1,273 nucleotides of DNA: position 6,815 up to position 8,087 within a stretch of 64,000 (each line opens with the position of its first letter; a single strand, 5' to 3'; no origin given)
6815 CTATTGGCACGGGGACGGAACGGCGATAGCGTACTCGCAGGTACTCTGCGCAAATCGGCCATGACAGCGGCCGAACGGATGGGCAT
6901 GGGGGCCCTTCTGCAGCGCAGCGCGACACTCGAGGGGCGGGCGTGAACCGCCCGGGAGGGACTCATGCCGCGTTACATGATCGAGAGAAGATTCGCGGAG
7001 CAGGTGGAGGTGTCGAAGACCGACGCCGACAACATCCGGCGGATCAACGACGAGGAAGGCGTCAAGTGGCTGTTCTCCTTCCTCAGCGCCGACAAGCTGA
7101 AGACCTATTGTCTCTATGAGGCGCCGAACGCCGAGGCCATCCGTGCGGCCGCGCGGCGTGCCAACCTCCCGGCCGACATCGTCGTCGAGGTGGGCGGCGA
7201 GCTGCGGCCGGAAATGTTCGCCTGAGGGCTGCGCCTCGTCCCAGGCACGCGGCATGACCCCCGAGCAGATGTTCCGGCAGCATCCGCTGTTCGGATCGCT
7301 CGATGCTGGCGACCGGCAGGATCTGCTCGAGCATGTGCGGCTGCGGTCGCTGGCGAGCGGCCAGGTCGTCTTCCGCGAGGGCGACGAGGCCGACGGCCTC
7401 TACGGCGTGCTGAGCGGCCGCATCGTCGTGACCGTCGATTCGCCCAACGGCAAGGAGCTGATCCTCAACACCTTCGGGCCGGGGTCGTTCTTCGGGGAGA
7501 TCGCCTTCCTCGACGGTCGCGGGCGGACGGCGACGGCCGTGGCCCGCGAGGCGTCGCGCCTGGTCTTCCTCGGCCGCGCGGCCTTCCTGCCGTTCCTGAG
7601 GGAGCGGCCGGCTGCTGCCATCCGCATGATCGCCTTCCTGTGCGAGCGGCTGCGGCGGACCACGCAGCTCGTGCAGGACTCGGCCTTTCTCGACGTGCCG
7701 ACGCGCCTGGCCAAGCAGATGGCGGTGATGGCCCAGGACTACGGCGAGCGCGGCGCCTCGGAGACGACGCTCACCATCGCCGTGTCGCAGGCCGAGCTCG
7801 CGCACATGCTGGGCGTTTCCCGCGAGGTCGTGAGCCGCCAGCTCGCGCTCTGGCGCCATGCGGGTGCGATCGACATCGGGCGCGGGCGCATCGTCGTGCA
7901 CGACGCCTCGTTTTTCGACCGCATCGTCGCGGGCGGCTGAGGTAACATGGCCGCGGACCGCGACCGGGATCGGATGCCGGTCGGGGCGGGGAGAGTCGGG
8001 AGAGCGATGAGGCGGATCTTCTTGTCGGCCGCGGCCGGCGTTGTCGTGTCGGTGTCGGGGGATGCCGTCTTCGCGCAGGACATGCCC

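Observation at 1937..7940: Self-contained cyclic-nucleotide feedback module: CRP box > monooxygenase > STAND cyclase > DUF4242 > Crp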

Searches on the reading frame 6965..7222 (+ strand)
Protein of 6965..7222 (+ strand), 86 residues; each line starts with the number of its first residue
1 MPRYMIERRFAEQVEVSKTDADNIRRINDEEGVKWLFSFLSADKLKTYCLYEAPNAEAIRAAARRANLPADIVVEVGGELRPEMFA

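Call 10: search_protein_families(library=pfam, proteins=[window:6965-7222:+])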
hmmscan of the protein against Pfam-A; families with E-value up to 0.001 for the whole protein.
window:6965-7222:+ (86 aa): 1 family
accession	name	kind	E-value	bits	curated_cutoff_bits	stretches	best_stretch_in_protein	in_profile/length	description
PF14026.12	SCO4226-like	-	4.9e-20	71.9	28.5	1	4-76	1-76/76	Nickel responsive protein SCO4226-like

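Call 11: search_protein_families(library=ncbifam, proteins=[window:6965-7222:+])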
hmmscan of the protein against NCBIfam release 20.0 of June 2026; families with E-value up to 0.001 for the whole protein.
window:6965-7222:+ (86 aa): 1 family
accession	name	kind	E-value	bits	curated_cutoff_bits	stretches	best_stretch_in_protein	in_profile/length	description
NF033706.1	Ni_bind_SCO4226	equivalog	7.5e-07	29.1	125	1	20-76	24-78/82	SCO4226 family nickel-binding protein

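Call 71: search_solved_structures(query=window:6965-7222:+, show_alignments=2, max_evalue=1)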
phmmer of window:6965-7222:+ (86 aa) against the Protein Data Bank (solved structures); distinct sequences matched with E-value up to 1: 3.
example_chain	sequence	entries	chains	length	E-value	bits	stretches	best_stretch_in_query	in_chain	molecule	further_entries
4oi3_A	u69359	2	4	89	0.1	16.3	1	39-76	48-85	Nickel responsive protein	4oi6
9bct_G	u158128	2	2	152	0.35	14.6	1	36-65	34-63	Transcription elongation factor Spt5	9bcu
2k1o_A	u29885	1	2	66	0.88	13.3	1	7-55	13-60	Putative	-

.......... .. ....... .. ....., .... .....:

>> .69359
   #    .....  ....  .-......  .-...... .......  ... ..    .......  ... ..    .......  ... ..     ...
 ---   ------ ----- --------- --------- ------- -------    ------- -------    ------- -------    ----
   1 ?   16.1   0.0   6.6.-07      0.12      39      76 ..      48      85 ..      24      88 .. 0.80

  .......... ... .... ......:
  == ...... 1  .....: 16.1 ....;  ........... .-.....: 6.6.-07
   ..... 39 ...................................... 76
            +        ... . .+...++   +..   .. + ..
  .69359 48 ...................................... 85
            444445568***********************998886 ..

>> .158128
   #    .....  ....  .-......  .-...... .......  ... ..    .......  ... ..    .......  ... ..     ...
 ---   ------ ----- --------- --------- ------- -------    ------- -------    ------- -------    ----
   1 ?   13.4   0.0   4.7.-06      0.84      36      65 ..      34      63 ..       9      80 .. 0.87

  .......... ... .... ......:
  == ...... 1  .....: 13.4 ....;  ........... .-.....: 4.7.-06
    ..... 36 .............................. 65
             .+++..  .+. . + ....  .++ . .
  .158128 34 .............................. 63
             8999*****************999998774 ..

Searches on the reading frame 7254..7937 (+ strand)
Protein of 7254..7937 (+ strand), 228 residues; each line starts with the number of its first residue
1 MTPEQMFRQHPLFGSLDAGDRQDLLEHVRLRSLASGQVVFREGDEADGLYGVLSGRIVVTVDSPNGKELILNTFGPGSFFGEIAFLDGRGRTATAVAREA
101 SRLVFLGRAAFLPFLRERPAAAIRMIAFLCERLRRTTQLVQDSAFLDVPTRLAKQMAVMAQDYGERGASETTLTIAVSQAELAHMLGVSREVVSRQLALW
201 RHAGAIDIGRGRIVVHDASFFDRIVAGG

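Call 10: search_protein_families(library=pfam, proteins=[window:7254-7937:+])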
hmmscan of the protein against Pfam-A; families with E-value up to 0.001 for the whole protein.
window:7254-7937:+ (228 aa): 2 families
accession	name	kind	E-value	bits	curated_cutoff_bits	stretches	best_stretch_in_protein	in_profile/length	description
PF00027.35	cNMP_binding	-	1.9e-25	89.1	27.5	1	31-117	2-88/89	Cyclic nucleotide-binding domain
PF13545.12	HTH_Crp_2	-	7.8e-14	51.8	27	1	151-218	2-64/70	Crp-like helix-turn-helix domain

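Call 11: search_protein_families(library=ncbifam, proteins=[window:7254-7937:+])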
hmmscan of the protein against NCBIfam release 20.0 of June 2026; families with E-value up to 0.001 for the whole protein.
window:7254-7937:+ (228 aa): 14 families
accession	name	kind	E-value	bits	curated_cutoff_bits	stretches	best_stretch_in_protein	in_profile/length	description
NF008732.0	PRK11753.1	equivalog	8e-28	97.4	266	1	22-218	17-213/214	cAMP-activated global transcriptional regulator CRP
NF006901.0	PRK09392.1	equivalog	1.4e-12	47.5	211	1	6-218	8-214/236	transcriptional activator FtrB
TIGR03697.1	NtcA_cyano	equivalog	1.5e-12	47.7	244.95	1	36-218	1-185/193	global nitrogen regulator NtcA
NF052518.1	TransRegLdrP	equivalog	1.6e-10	41.4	300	1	35-218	6-181/195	transcriptional regulator LdrP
NF050806.1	TransRegFixKCaul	equivalog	2.8e-10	39.8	300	1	33-224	28-213/215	transcriptional regulator FixK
NF053664.1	TransRegPtrACyano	equivalog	6.7e-10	38.6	300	1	49-215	30-189/196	Crp/Fnr family transcriptional regulator PtrA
NF058543.1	ActPatMycb56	equivalog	1.8e-09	36.9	460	1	13-133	4-122/317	acetyltransferase Pat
NF008365.0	PRK11161.1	subfamily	3.5e-09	36.3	228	1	29-218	48-236/250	fumarate/nitrate reduction transcriptional regulator Fnr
NF010499.0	PRK13918.1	equivalog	1.5e-08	34.5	274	1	33-221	17-197/205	CRP/FNR family transcriptional regulator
NF045989.1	TransRegFnrLRhodb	equivalog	2.1e-08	33.7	300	1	24-217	31-227/245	transcriptional regulator FnrL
TIGR03896.1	cyc_nuc_ocin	subfamily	3.1e-08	33.3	161.05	1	13-124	146-257/317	bacteriocin-type transport-associated protein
NF007707.0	PRK10402.1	subfamily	6e-06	26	180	1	23-160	26-163/226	transcriptional regulator YeiL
NF041163.2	encap_f2b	equivalog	9.7e-06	24.9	400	1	4-121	71-189/450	family 2B encapsulin nanocompartment shell protein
NF050815.1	TransActFtrBCaul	equivalog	0.00064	19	300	0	7-200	11-199/251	transcriptional activator FtrB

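Call 35: search_solved_structures(query=window:7254-7937:+, show_alignments=4, max_evalue=1e-8)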
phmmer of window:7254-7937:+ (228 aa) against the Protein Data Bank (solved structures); distinct sequences matched with E-value up to 1e-8: 88 (the best 60 are shown).
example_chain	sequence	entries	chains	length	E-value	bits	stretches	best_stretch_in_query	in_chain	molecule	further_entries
7pza_A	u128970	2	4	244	1.6e-32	116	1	6-213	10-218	Putative cAMP-binding protein-catabolite gene activator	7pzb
3d0s_A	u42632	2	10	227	1.8e-31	112.5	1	32-219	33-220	TRANSCRIPTIONAL REGULATORY PROTEIN | PROBABLE TRANSCRIPTIONAL REGULATORY PROTEIN (PROBABLY CRP/ FNR-FAMILY)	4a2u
3h3u_A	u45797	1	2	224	1.8e-31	112.5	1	32-219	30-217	PROBABLE TRANSCRIPTIONAL REGULATORY PROTEIN (PROBABLY CRP/FNR-FAMILY)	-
3mzh_A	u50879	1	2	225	1.8e-31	112.5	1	32-219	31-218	PROBABLE TRANSCRIPTIONAL REGULATORY PROTEIN (PROBABLY CRP/FNR-FAMILY)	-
3i54_A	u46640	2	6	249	2.4e-31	112.1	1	32-219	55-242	Transcriptional regulator, Crp/Fnr family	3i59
4byy_A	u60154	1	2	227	2e-28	102.6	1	11-218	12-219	TRANSCRIPTIONAL REGULATOR, CRP/FNR FAMILY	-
4cyd_A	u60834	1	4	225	2e-28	102.6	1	11-218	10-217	PROBABLE TRANSCRIPTION REGULATOR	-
3r6s_A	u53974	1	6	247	2.6e-28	102.2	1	11-218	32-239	transcription regulator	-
7ets_A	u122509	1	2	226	1.3e-24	90.1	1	12-215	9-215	Crp/Fnr family transcriptional regulator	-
9ya0_MA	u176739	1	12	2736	2.5e-22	82.7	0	32-123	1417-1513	PCR12, TGME49_219070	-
2pqq_A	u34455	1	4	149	9.5e-22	80.8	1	5-147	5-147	Putative transcriptional regulator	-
4ev0_A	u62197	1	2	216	8.1e-21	77.7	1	10-227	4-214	Transcription regulator, Crp family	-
1i5z_A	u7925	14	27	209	7.1e-20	74.6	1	24-215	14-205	CATABOLITE GENE ACTIVATOR PROTEIN | CATABOLITE GENE ACTIVATOR PROTEIN (CAP) | PROTEIN (CATABOLITE GENE ACTIVATOR PROTEIN (CAP))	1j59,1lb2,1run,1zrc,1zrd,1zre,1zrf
1g6n_A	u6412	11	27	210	7.2e-20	74.6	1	24-215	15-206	CATABOLITE GENE ACTIVATOR PROTEIN | PROTEIN (CATABOLITE GENE ACTIVATOR PROTEIN) | Catabolite gene activator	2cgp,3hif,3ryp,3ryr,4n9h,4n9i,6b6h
4hzf_A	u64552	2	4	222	7.3e-20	74.6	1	24-215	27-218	Catabolite gene activator | cAMP-activated global transcriptional regulator CRP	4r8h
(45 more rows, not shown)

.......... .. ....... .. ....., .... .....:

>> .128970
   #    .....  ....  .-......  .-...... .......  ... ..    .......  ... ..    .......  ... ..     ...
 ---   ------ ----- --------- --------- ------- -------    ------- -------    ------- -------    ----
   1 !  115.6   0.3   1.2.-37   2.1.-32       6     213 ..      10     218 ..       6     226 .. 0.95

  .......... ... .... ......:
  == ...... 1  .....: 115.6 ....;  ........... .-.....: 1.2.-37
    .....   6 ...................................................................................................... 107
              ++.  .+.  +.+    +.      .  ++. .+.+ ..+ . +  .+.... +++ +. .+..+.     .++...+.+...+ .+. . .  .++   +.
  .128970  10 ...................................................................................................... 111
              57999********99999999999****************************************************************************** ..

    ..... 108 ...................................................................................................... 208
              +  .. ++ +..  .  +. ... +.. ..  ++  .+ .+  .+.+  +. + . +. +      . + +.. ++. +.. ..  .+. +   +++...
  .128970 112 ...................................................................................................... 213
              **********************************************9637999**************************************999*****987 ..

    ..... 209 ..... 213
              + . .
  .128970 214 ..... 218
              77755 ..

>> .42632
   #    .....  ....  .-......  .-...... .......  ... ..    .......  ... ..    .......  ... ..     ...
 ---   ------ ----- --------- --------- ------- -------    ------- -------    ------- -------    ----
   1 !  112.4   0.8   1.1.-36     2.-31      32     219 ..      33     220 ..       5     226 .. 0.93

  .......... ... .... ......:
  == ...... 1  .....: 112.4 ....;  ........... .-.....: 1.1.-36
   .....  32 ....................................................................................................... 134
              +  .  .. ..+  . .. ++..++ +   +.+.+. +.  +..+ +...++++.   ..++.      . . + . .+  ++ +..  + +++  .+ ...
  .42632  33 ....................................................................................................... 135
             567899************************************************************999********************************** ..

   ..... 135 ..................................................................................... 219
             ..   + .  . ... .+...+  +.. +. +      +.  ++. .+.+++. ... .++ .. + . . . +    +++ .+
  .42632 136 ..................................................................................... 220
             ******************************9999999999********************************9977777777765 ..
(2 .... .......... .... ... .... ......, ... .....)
